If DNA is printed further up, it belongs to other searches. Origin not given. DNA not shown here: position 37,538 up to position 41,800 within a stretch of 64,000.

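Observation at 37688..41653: Candidate novel STAND-type immune/signalling protein: SIR2-like, P-loop NTPase, HEAT repeats, PQQ beta-propeller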

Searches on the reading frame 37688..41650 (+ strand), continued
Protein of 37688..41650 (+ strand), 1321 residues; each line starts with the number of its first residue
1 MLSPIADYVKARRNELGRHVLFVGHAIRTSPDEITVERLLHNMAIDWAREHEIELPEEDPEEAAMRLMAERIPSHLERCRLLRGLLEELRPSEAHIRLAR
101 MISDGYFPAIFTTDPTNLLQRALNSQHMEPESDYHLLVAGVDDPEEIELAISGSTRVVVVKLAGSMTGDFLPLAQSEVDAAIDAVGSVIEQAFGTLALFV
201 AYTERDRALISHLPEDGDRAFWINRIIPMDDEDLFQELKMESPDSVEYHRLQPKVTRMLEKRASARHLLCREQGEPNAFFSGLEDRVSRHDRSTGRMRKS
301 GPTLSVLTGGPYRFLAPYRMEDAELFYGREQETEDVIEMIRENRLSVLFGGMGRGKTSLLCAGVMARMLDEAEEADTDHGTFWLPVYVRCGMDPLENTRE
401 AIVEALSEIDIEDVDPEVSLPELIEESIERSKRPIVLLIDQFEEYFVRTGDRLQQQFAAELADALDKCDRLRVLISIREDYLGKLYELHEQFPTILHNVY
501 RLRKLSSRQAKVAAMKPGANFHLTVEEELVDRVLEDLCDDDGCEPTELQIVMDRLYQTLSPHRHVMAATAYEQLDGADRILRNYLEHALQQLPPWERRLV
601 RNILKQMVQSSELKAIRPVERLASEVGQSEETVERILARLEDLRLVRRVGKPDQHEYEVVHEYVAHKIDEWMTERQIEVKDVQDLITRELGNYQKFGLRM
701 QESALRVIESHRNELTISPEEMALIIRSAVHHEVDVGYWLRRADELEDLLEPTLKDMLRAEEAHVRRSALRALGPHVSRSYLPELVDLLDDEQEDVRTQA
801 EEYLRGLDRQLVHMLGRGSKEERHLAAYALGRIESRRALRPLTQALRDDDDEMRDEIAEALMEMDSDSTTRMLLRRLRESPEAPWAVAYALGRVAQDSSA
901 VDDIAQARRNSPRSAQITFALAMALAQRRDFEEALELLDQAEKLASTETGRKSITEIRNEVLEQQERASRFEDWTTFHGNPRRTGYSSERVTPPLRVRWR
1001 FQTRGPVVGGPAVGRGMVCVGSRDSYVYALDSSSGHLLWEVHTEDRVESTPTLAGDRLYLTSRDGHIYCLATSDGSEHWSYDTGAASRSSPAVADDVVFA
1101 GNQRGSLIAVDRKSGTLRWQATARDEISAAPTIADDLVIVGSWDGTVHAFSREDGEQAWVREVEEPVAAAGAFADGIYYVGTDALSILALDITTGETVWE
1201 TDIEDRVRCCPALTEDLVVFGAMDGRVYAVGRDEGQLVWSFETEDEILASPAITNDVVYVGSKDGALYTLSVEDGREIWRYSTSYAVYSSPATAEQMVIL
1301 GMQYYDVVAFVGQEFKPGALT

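Call 35: find_encoding_contigs(protein=P0078, flank=10000, max_places=1)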
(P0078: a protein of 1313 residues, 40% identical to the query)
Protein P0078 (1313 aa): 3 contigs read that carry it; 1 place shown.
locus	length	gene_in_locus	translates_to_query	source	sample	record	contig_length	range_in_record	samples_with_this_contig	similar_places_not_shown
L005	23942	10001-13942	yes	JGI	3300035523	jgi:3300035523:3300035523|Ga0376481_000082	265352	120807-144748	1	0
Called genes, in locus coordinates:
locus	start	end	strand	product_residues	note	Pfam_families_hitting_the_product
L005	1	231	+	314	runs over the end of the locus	PF02653:BPD_transp_2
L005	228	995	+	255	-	PF13476:AAA_23 (weak), PF00005:ABC_tran, PF13304:AAA_21 (faint), PF12399:BCA_ABC_TP_C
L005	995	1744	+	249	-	PF00005:ABC_tran, PF13304:AAA_21 (weak)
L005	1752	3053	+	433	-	PF00501:AMP-binding, PF14535:AMP-binding_C_2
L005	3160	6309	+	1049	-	PF22148:Fervidolysin_NPro-like, PF00082:Peptidase_S8, PF13620:CarboxypepD_reg (weak)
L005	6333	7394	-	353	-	PF01208:URO-D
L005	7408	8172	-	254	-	PF00106:adh_short, PF08659:KR, PF13561:adh_short_C2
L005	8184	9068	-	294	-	PF01634:HisG, PF08029:HisG_C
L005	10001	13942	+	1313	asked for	PF07774:EMC1_C (faint), PF13191:AAA_16 (weak), PF20703:nSTAND1, PF13646:HEAT_2 (weak), PF13360:PQQ_2, PF13570:Beta-prop_ACSF4, PF13360:PQQ_2, PF13570:Beta-prop_ACSF4, +2 more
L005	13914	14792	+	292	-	PF00515:TPR_1 (faint), PF13181:TPR_8 (faint), PF07719:TPR_2 (weak), PF13432:TPR_16 (weak)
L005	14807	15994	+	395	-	PF00155:Aminotran_1_2, PF01041:DegT_DnrJ_EryC1 (weak)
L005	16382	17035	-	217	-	PF04140:ICMT (weak), PF04191:PEMT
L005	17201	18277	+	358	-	PF00180:Iso_dh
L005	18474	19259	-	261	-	-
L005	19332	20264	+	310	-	PF00056:Ldh_1_N, PF02866:Ldh_1_C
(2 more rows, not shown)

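Call 36: find_encoding_contigs(protein=P0089, flank=10000, max_places=1)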
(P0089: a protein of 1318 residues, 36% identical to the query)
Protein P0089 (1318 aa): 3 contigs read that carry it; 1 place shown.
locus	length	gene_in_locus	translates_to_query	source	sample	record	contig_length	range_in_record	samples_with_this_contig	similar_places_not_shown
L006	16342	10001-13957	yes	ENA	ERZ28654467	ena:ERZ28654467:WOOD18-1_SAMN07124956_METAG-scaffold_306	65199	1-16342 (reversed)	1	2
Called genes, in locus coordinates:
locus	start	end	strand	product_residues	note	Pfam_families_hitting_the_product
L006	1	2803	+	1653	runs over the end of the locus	PF04389:Peptidase_M28, PF02687:FtsX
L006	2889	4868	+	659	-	-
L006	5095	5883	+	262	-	PF07963:N_methyl, PF07596:SBP_bac_10 (weak)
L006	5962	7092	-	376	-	-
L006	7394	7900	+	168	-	PF00583:Acetyltransf_1, PF13673:Acetyltransf_10, PF13508:Acetyltransf_7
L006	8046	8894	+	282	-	PF02265:S1-P1_nuclease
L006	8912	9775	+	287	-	PF13098:Thioredoxin_2 (weak), PF14559:TPR_19 (faint)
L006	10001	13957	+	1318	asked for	PF13191:AAA_16, PF20703:nSTAND1, PF01011:PQQ (faint), PF13360:PQQ_2, PF13570:Beta-prop_ACSF4, PF25293:Beta-prop_EMC1_N (faint), PF13360:PQQ_2, PF13570:Beta-prop_ACSF4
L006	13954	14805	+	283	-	PF07719:TPR_2 (faint), PF13424:TPR_12 (faint), PF12895:ANAPC3 (faint)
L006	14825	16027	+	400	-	PF00155:Aminotran_1_2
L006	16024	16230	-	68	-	-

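Call 37: find_encoding_contigs(protein=P0015, flank=10000, max_places=1)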
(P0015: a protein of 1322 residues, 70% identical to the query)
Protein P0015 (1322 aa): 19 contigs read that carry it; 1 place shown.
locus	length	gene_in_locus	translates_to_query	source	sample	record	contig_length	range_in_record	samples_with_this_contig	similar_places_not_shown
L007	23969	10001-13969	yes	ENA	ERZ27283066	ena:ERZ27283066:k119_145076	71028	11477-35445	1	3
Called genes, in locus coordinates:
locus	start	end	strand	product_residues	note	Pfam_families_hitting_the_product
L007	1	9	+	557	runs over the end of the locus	PF13623:SurA_N_2, PF13624:SurA_N_3, PF13616:Rotamase_3, PF00639:Rotamase, PF13145:Rotamase_2, PF13424:TPR_12 (faint), PF14559:TPR_19 (weak)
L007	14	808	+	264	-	PF00733:Asn_synthase (weak), PF02540:NAD_synthase, PF03054:tRNA_Me_trans (faint), PF06508:QueC (faint)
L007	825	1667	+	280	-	PF00590:TP_methylase, PF23016:RsmI_C (weak)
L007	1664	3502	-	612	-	-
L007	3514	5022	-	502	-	PF00149:Metallophos, PF02872:5_nucleotid_C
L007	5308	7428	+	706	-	PF01807:Zn_ribbon_DnaG, PF08275:DNAG_N, PF01751:Toprim, PF13155:Toprim_2, PF13362:Toprim_3, PF13662:Toprim_4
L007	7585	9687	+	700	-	PF03979:Sigma70_r1_1, PF00140:Sigma70_r1_2, PF13205:Big_5, PF04542:Sigma70_r2, PF04539:Sigma70_r3, PF04545:Sigma70_r4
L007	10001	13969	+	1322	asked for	PF20703:nSTAND1, PF02985:HEAT (faint), PF13646:HEAT_2, PF01011:PQQ (faint), PF13360:PQQ_2, PF13570:Beta-prop_ACSF4, PF13360:PQQ_2, PF13570:Beta-prop_ACSF4, +2 more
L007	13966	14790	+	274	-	PF07719:TPR_2 (faint), PF13428:TPR_14 (faint), PF12895:ANAPC3 (faint), PF14559:TPR_19 (faint), PF25063:ARM_TT21_C (faint), PF13432:TPR_16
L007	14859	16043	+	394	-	PF00155:Aminotran_1_2, PF01041:DegT_DnrJ_EryC1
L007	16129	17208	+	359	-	PF00180:Iso_dh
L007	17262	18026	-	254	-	-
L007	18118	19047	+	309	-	PF00056:Ldh_1_N, PF02866:Ldh_1_C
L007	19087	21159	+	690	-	PF22369:GLMA_2nd (faint)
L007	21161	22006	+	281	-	PF00892:EamA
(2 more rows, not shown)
